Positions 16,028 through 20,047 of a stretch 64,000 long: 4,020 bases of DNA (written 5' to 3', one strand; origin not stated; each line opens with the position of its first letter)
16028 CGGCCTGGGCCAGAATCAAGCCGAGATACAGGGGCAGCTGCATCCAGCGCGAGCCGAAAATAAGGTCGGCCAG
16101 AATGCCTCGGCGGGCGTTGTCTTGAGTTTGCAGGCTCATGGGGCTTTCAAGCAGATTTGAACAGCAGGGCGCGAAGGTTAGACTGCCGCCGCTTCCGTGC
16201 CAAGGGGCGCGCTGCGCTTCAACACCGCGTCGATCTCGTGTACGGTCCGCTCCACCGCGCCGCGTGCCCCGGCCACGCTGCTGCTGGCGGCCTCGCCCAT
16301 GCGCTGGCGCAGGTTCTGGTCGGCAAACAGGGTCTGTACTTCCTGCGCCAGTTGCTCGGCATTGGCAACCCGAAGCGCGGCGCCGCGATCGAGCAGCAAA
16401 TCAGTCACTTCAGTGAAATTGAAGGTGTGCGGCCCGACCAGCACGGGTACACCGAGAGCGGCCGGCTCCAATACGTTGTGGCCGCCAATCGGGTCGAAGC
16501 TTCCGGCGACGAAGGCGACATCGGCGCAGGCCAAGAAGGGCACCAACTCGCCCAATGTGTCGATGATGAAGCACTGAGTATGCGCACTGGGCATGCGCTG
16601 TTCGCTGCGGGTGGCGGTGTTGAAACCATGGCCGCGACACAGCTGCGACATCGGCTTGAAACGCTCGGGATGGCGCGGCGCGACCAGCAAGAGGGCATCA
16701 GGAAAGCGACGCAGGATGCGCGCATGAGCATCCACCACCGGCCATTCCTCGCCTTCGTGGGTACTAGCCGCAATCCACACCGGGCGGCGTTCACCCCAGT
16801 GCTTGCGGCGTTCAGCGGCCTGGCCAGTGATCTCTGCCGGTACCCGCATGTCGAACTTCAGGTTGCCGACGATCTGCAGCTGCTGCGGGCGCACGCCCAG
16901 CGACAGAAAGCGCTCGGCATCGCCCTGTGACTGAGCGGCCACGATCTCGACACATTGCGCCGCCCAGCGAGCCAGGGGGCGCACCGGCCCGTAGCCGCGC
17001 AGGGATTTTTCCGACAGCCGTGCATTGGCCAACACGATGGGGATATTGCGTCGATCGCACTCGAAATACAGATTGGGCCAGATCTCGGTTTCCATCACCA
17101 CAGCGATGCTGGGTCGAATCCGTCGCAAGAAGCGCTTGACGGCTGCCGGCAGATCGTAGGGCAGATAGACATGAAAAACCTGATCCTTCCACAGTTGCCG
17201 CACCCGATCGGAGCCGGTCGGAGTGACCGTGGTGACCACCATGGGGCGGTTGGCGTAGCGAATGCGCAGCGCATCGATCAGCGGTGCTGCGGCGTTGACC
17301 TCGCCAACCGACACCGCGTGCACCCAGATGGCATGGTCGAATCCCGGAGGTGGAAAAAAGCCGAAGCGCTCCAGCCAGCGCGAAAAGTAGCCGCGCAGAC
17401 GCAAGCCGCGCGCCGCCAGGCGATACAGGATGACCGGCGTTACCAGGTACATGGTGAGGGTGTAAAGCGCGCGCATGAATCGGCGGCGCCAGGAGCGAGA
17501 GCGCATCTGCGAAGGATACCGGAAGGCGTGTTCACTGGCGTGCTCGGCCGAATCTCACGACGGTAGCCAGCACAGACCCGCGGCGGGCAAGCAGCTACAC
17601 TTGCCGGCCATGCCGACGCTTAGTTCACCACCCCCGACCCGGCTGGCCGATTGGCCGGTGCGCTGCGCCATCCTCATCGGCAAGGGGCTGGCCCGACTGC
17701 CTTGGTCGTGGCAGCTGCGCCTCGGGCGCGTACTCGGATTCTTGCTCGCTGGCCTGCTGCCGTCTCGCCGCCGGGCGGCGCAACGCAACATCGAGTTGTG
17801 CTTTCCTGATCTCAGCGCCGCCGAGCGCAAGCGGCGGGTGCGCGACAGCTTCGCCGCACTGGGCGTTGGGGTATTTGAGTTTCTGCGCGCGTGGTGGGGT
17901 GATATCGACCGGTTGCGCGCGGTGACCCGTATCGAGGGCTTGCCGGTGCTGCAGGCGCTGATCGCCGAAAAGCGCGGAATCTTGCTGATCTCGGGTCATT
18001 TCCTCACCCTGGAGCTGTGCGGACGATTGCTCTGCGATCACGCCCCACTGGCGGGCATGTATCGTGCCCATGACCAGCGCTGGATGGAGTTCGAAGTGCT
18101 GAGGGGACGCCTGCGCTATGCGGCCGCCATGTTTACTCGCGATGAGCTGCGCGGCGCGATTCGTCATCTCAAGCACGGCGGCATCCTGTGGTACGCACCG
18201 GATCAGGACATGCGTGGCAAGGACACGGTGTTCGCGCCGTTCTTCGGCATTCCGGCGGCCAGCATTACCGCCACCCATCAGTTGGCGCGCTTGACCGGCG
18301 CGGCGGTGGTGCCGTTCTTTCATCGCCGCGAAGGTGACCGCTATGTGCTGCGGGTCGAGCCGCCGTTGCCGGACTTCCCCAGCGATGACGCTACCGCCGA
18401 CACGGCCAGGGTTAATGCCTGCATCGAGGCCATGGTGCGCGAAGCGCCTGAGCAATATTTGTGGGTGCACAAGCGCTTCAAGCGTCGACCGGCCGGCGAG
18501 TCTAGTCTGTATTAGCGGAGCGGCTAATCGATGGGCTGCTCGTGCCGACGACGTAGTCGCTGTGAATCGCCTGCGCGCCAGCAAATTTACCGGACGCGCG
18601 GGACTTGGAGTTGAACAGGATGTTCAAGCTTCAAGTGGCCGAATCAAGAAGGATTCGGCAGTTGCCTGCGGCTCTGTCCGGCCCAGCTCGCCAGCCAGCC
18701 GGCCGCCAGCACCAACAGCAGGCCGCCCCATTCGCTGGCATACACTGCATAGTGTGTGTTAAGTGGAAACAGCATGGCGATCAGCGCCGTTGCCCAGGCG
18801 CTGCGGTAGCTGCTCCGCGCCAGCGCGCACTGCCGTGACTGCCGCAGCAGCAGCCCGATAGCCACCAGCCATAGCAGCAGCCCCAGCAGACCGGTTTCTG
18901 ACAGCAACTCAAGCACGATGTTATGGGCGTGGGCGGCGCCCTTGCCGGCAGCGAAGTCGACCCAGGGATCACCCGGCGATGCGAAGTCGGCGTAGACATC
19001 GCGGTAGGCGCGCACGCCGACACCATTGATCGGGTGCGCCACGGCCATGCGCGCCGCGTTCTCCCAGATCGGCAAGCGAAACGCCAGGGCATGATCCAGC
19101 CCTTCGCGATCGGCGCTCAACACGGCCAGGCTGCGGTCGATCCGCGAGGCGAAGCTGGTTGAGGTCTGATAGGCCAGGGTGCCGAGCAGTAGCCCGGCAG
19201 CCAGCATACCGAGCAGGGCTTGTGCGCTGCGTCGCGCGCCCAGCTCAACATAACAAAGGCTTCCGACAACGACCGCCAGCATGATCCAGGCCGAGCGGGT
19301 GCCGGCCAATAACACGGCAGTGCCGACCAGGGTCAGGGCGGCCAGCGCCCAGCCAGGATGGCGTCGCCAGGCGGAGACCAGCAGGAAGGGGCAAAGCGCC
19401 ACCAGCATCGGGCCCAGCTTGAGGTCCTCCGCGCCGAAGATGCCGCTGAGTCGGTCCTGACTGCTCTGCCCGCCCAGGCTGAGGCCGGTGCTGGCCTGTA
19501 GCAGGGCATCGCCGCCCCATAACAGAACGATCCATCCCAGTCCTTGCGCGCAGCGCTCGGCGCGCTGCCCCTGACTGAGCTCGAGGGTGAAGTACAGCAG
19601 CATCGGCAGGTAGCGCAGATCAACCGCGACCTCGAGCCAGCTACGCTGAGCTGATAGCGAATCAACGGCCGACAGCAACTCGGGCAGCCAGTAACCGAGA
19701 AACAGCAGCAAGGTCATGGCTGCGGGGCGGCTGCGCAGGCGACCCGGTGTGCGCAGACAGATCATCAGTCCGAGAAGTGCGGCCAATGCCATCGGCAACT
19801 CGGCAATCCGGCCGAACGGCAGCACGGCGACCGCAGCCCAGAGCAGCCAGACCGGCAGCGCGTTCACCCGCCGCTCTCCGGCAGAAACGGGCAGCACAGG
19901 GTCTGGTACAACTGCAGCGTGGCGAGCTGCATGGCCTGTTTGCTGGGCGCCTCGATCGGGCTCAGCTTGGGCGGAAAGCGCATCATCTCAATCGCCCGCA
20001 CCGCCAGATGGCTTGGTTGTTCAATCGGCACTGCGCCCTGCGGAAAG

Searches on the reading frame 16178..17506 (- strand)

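Call 8: search_protein_families(library=pfam, proteins=[window:16178-17506:-], max_evalue=0.01)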
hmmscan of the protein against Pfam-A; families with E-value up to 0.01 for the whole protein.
window:16178-17506:- (442 aa): 2 families
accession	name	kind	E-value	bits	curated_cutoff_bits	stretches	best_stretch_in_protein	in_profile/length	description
PF04413.22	Glycos_transf_N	-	2.8e-68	229.4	23.9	1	43-220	2-179/179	3-Deoxy-D-manno-octulosonic-acid transferase (kdotransferase)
PF00534.26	Glycos_transf_1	-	4.8e-07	29.9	26.4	1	319-407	84-169/172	Glycosyl transferases group 1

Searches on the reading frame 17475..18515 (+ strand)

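Call 8: search_protein_families(library=pfam, proteins=[window:17475-18515:+], max_evalue=0.01)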
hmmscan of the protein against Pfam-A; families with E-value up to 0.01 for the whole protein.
window:17475-18515:+ (346 aa): 1 family
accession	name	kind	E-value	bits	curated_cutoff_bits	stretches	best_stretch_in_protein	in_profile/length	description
PF03279.18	Lip_A_acyltrans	-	6e-61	206.6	22.3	1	65-337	19-295/295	Bacterial lipid A biosynthesis acyltransferase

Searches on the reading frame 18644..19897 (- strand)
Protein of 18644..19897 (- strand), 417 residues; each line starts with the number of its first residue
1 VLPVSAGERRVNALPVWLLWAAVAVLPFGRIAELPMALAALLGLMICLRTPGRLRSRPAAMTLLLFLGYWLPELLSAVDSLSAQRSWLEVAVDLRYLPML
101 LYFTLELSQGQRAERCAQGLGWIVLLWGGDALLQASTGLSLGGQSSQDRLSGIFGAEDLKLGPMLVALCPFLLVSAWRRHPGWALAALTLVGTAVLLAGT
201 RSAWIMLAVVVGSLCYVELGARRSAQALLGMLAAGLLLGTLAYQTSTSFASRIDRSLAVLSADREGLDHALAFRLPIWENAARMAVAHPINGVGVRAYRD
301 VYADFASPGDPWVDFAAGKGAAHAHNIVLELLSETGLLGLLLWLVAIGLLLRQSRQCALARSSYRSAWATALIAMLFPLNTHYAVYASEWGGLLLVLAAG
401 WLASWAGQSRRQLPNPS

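Call 8: search_protein_families(library=pfam, proteins=[window:18644-19897:-], max_evalue=0.01)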
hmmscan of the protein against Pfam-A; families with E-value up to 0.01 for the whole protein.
window:18644-19897:- (417 aa): 1 family
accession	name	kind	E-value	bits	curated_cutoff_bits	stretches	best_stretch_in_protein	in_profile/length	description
PF04932.20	Wzy_C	-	1.1e-18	67.9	31.7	1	187-344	2-149/149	O-Antigen ligase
